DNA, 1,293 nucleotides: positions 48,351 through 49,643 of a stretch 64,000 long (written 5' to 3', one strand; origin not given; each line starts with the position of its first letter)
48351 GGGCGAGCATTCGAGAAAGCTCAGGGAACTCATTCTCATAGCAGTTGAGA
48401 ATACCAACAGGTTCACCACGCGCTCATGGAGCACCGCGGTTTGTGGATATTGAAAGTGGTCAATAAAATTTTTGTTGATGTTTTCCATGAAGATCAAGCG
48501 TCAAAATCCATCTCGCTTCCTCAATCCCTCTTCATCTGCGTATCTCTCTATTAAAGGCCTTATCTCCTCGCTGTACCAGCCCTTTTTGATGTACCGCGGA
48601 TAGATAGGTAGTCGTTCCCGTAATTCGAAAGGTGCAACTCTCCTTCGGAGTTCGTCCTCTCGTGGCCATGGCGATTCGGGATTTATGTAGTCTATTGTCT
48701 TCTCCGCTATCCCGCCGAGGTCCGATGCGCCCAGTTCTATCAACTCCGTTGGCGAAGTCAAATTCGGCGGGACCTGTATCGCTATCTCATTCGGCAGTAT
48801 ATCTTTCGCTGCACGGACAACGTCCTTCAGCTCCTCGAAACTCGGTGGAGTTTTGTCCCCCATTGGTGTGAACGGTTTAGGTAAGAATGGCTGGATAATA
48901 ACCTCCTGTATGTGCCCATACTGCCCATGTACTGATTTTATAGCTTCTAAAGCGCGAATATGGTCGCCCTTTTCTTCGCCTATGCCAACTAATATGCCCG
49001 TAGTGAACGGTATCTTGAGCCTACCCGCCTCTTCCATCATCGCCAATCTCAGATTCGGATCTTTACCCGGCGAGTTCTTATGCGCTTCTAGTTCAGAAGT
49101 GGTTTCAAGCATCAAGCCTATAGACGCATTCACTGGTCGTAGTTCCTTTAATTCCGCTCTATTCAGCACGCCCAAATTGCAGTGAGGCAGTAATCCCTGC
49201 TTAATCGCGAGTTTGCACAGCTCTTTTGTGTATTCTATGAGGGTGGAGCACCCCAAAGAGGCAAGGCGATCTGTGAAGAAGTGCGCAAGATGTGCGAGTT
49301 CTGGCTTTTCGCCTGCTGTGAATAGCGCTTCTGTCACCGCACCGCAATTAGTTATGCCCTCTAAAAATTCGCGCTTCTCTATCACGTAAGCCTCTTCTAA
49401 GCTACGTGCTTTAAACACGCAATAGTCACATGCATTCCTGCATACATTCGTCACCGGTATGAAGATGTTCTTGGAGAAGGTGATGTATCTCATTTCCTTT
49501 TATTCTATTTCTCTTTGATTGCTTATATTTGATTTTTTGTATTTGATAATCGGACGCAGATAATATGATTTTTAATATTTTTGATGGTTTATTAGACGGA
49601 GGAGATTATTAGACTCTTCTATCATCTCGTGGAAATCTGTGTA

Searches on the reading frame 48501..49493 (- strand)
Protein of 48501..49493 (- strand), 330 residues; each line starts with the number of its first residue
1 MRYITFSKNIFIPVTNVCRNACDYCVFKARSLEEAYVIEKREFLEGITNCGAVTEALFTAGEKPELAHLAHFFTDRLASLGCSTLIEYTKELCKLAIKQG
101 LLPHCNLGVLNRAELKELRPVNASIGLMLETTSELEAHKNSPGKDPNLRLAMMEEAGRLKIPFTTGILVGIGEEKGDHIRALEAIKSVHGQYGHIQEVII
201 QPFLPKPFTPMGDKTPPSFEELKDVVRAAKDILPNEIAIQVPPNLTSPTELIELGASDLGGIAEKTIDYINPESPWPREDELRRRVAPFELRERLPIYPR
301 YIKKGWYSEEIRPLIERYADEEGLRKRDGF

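Call 65: search_protein_families(library=pfam, proteins=[window:48501-49493:-], max_evalue=0.00001)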
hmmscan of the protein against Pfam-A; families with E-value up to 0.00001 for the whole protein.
window:48501-49493:- (330 aa): 1 family
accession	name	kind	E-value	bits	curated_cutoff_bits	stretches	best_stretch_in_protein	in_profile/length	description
PF04055.27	Radical_SAM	-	1.3e-11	45.4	29.5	1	12-182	1-163/166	Radical SAM superfamily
